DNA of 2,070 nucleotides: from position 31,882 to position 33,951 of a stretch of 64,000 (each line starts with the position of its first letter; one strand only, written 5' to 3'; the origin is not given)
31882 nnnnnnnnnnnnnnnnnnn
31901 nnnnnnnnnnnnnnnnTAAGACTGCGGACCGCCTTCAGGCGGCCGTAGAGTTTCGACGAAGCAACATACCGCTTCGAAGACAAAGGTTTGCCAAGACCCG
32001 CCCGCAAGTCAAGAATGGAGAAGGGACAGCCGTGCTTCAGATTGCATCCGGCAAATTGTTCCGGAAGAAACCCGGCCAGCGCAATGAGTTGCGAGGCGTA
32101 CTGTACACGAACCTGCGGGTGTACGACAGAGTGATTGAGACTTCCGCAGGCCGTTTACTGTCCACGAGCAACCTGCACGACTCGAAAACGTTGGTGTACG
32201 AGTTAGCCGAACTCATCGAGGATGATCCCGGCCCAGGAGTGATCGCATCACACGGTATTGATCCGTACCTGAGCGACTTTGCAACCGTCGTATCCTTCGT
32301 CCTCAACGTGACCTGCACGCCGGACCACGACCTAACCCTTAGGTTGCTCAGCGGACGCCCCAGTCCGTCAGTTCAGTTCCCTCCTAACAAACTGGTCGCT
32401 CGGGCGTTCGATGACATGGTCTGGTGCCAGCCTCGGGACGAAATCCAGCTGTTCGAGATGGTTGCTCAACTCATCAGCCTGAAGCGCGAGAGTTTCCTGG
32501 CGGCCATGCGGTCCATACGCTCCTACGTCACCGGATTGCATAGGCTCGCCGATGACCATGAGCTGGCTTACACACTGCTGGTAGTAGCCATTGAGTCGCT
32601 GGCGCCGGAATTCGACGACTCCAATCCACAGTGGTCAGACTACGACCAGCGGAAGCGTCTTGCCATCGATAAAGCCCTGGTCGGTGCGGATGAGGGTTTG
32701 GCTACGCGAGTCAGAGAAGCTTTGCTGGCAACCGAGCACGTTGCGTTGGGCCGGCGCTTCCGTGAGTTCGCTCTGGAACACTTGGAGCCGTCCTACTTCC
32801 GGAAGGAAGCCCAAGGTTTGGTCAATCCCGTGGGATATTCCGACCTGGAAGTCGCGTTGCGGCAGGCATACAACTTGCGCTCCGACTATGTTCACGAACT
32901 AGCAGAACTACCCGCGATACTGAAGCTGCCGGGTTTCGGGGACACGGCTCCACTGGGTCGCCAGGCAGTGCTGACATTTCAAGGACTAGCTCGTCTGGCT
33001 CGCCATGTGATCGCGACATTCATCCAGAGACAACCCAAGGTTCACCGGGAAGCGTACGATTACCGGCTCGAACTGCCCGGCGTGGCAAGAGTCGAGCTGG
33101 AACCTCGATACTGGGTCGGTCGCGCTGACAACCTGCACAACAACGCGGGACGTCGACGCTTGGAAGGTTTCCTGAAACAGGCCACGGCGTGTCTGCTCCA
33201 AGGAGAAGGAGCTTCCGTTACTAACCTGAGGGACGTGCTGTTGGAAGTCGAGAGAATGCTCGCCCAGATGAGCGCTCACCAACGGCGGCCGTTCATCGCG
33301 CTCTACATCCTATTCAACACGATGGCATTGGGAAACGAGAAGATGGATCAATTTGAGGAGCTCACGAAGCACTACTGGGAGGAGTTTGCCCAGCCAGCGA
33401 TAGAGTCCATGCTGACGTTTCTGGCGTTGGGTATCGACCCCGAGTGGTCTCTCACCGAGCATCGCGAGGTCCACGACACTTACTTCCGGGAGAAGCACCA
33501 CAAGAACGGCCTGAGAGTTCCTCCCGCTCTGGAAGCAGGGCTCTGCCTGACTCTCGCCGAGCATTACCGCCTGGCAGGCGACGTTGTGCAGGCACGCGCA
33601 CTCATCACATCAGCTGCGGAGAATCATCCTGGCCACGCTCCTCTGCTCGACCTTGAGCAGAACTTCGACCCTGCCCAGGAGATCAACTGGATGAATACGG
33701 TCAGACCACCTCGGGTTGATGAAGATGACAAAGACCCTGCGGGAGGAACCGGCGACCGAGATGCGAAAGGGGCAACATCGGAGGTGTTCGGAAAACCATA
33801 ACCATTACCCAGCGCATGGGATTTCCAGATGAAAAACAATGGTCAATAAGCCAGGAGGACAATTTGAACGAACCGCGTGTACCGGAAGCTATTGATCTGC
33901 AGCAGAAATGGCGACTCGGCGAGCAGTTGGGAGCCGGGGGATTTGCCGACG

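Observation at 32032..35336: HEPN-motif protein adjacent to a Ser/Thr kinase with novel C-terminal domain (split Ire1/RNase L-like logic)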

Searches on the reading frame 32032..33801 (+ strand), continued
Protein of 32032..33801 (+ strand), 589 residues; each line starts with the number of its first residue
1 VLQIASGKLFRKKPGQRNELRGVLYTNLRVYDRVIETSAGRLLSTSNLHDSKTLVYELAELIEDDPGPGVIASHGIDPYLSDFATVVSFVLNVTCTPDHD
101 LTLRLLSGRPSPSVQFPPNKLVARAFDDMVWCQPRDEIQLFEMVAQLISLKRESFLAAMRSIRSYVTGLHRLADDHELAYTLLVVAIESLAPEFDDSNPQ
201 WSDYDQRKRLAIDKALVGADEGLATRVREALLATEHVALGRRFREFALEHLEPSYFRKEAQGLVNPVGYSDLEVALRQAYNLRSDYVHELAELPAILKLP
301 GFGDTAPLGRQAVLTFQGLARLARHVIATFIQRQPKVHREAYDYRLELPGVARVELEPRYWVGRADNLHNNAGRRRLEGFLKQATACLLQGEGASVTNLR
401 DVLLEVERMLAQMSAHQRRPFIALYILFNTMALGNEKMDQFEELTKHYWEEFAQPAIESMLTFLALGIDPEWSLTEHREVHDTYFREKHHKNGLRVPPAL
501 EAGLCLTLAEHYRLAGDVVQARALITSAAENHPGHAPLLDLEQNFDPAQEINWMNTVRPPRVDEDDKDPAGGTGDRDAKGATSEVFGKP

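Call 83: get_annotated_region(hit=H2, flank=6000)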
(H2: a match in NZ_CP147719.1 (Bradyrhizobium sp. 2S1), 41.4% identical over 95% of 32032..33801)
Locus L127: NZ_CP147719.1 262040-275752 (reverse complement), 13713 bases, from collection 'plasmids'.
description: Bradyrhizobium sp. 2S1 plasmid pBsp2S1b, complete sequence
organism: Bradyrhizobium sp. 2S1 (NCBI taxid 1404429)
taxonomy: Bacteria; Pseudomonadota; Alphaproteobacteria; Hyphomicrobiales; Nitrobacteraceae; Bradyrhizobium; Bradyrhizobium sp. 2S1
host: -; source: -; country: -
typing (MOB-suite, as given by PLSDB): conjugative; relaxase MOBP; mating-pair formation MPF_T
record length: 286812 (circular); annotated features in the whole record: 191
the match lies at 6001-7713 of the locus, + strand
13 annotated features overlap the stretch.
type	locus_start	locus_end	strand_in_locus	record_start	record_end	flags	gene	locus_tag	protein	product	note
CDS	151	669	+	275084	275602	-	-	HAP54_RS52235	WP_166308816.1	MobC family plasmid mobilization relaxosome protein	-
CDS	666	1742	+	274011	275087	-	-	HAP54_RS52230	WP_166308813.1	relaxase/mobilization nuclease domain-containing protein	-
CDS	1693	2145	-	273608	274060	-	-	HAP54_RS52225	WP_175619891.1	hypothetical protein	-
CDS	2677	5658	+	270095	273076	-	-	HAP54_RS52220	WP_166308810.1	TrlF family AAA-like ATPase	-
CDS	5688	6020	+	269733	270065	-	-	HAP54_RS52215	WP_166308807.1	hypothetical protein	-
CDS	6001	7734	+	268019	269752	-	-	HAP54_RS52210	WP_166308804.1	hypothetical protein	-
CDS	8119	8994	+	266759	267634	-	-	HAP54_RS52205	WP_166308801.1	AAA family ATPase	-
CDS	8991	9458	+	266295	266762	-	-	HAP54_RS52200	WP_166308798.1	hypothetical protein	-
CDS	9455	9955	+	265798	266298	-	-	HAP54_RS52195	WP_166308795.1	hypothetical protein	-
CDS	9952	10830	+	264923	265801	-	-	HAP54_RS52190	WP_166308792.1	CBASS oligonucleotide cyclase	-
CDS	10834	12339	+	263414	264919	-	-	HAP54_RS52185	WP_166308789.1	SAVED domain-containing protein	-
CDS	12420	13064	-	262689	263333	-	-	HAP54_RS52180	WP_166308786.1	AbiV family abortive infection protein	-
CDS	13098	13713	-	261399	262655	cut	-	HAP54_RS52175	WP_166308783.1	HEPN/Toprim-associated domain-containing protein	-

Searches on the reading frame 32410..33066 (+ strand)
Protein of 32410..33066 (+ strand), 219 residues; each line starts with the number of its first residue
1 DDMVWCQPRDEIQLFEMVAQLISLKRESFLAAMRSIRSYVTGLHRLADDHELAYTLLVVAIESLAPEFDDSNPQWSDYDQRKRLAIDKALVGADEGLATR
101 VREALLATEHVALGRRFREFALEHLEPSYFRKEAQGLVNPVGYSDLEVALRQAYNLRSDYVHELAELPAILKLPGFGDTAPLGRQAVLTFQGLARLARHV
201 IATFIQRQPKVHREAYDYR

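Call 52: predict_structure(alignment_id=A3)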
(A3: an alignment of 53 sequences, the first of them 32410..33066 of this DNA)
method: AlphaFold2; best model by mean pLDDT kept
length: 219 residues; sequences in the alignment: 53
mean_pLDDT: 90.0   pTM: 0.81
mean pLDDT of the five models: 90.0, 89.5, 88.4, 87.5, 85.1
residues with pLDDT >= 90: 146; 70-90: 60; 50-70: 12; < 50: 1
segments of 3 or more residues with pLDDT < 50: none
pLDDT, mean of each block of 10 residues (from residue 1): 75 93 95 97 95 97 78 69 87 88 82 90 96 94 94 94 92 93 95 97 97 80
secondary structure, 60 per line:
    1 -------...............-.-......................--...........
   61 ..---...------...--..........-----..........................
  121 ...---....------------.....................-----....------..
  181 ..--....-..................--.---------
elements in order: H8-22 H26-47 H50-62 H80-89 H95-123 H127-130 H143-163 H169-172 E179-182 E185-188 H190-207
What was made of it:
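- Tried and rejected: I then modelled residues 127-345 alone (pLDDT 90, call 52).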

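Call 54: fold_search(model_id=the predicted structure, library=pdb)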
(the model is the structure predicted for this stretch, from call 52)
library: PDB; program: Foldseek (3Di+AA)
matches with E <= 10: 102; with E <= 0.001: 0
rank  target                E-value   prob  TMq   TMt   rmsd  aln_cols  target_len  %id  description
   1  6dv1_A                4.4e-01  0.08  0.15  0.16  18.9       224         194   12  Crystal structure of the alpha-E-catenin actin-binding domain (released 2018-12-19)
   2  4k1o                  8.1e-01  0.07  0.15  0.16  18.6       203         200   10  Crystal structure of the alphaN-catenin actin-binding domain (released 2013-05-01)
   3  9lgo_G                1.2e+00  0.08  0.18  0.19  22.3       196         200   12  Cryo-EM structure of the SPATA5-SPATA5L1-CINP-C1orf109 complex (released 2025-04-23)
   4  3o10_A                1.2e+00  0.08  0.16  0.21  16.2       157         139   10  Crystal structure of the HEPN domain from human sacsin (released 2011-03-30)
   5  7drt_B                1.8e+00  0.03  0.14  0.07  21.4       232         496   12  Human Wntless in complex with Wnt3a (released 2021-07-14)
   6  8rhn_B                1.9e+00  0.08  0.19  0.20  21.9       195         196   11  Structure of the 55LCC ATPase complex (released 2024-03-27)
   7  6opm_A                1.9e+00  0.03  0.14  0.11  17.3       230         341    6  Casposase bound to integration product (released 2020-02-12)
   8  3o10_D                2.2e+00  0.06  0.16  0.22  15.4       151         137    9  Crystal structure of the HEPN domain from human sacsin (released 2011-03-30)
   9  7tva_A                2.2e+00  0.05  0.17  0.09  19.3       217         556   11  Stat5a Core in complex with AK2292 (released 2023-02-15)
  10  6x1h_C                2.3e+00  0.04  0.14  0.15  19.0       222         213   12  Crystal structure of a guanine nucleotide exchange factor (GEF) domain from the Orientia tsutsugamushi protein OtDUB (released 2020-11-25)
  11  4txp_A                2.4e+00  0.08  0.16  0.22  13.9       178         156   14  Crystal structure of LIP5 N-terminal domain (released 2015-02-11)
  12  4uru_S                2.4e+00  0.03  0.14  0.08  18.2       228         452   11  The crystal structure of H-Ras and SOS in complex with ligands (released 2015-03-04)
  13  6z0c_A                2.6e+00  0.07  0.19  0.20  22.6       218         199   12  Structure of in silico modelled artificial Maquette-3 protein (released 2021-03-17)
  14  4igg_B                2.6e+00  0.05  0.17  0.07  16.6       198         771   11  Full-length human alpha-catenin crystal structure (released 2012-12-26)
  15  6duy_B                2.7e+00  0.04  0.15  0.16  18.4       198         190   11  Crystal structure of the alpha-N-catenin actin-binding domain H1 mutant (released 2018-12-19)
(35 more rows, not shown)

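Call 55: search_protein_families(library=pfam, alignment_id=A3, max_evalue=10)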
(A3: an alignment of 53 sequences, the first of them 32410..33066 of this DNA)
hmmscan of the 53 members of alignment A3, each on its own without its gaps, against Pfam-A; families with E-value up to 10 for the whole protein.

A. member 1, window:32410-33066:+ (219 aa): 0 families

B. families by the number of members that match (of 53 scanned): 23 families
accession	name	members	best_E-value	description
PF13428.12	TPR_14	27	4.7e-05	Tetratricopeptide repeat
PF13432.12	TPR_16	6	0.0036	Tetratricopeptide repeat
PF03756.19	AfsA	2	0.054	A-factor biosynthesis hotdog domain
PF14559.12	TPR_19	2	0.065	Tetratricopeptide repeat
PF07721.20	TPR_4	2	0.36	Tetratricopeptide repeat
PF07719.23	TPR_2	1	0.025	Tetratricopeptide repeat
PF18734.6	HEPN_AbiU2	1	0.027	AbiU2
PF13055.11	DUF3917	1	0.055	Protein of unknown function (DUF3917)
PF09548.15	Spore_III_AB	1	0.06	Stage III sporulation protein AB (spore_III_AB)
PF11387.14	DUF2795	1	0.071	Protein of unknown function (DUF2795)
PF09684.15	Tail_P2_I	1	0.1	Phage tail protein (Tail_P2_I)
PF04124.18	Dor1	1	0.11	Dor1-like family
PF16677.11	GP3_package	1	0.16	DNA-packaging protein gp3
PF06008.19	Laminin_I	1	0.19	Laminin Domain I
PF10455.14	BAR_2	1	0.19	Bin/amphiphysin/Rvs domain for vesicular trafficking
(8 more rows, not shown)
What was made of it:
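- On HEPN superfamily: Across 53 members there was one isolated HEPN_AbiU2 hit at E 0.027 (call 55).
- On TPR repeat proteins (C-terminal part of A): 27 of 53 relatives hit TPR_14, best E 4.7e-5 (call 55).
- TPR-like tail: TPR_14 hits in 27 of 53 members (call 55).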

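Call 66: fold_search(model_id=the predicted structure, library=viral)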
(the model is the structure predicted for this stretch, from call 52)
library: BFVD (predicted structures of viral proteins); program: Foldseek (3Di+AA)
matches with E <= 10: 95; with E <= 0.001: 0
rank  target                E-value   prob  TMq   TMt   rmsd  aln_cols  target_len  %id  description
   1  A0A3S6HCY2            1.8e-01  0.87  0.41  0.41   9.7       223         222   16  (no name in the UniProt tables at hand)
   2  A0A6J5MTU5            3.9e-01  0.23  0.18  0.09  14.2       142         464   13  Uncharacterized protein [uncultured Caudovirales phage]
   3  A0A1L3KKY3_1          1.1e+00  0.14  0.23  0.08  15.2       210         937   14  (no name in the UniProt tables at hand)
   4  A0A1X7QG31            1.2e+00  0.08  0.17  0.14  19.8       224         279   10  (no name in the UniProt tables at hand)
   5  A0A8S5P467            1.2e+00  0.06  0.16  0.07  18.5       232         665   13  Minor capsid protein [Myoviridae sp. ctXVO17]
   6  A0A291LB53            1.4e+00  0.06  0.11  0.15  14.2       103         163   19  Lysozyme [Caulobacter phage Lullwater]
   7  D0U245                1.8e+00  0.09  0.18  0.23  18.1       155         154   17  Uncharacterized protein [Clavibacter phage CMP1]
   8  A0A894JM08            2.4e+00  0.11  0.30  0.21  24.9       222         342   13  (no name in the UniProt tables at hand)
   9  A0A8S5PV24            2.4e+00  0.03  0.11  0.14  23.7       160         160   14  Sigma-70, region 4 [Siphoviridae sp. ctGuJ10]
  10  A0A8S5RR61            2.5e+00  0.08  0.24  0.27  15.0       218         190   11  Uncharacterized protein [Podoviridae sp. ctXdu7]
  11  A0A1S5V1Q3            2.6e+00  0.03  0.14  0.07  18.4       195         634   10  (no name in the UniProt tables at hand)
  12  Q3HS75                2.8e+00  0.07  0.18  0.15  21.9       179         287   14  33k [Porcine adenovirus A serotype 3]
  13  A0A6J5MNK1            2.9e+00  0.04  0.15  0.13  16.3       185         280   15  Uncharacterized protein [uncultured Caudovirales phage]
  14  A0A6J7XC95            3.1e+00  0.04  0.14  0.09  17.0       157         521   15  Uncharacterized protein [uncultured Caudovirales phage]
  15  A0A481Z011            3.4e+00  0.04  0.14  0.15  19.3       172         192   11  Uncharacterized protein [Mimivirus LCMiAC01]
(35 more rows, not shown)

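Call 89: search_protein_families(library=padloc, alignment_id=A3, max_evalue=10)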
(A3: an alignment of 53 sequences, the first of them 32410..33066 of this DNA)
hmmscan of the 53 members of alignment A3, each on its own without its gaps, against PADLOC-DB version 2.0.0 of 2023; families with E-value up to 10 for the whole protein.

A. member 1, window:32410-33066:+ (219 aa): 0 families

B. families by the number of members that match (of 53 scanned): 3 families
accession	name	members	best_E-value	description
PDLC02776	SspC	2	0.042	SspC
PDLC04804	PDC-S02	1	0.0047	-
PDLC05011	PDC-S39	1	0.077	-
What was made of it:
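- On HEPN superfamily: PADLOC gave none (call 89).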
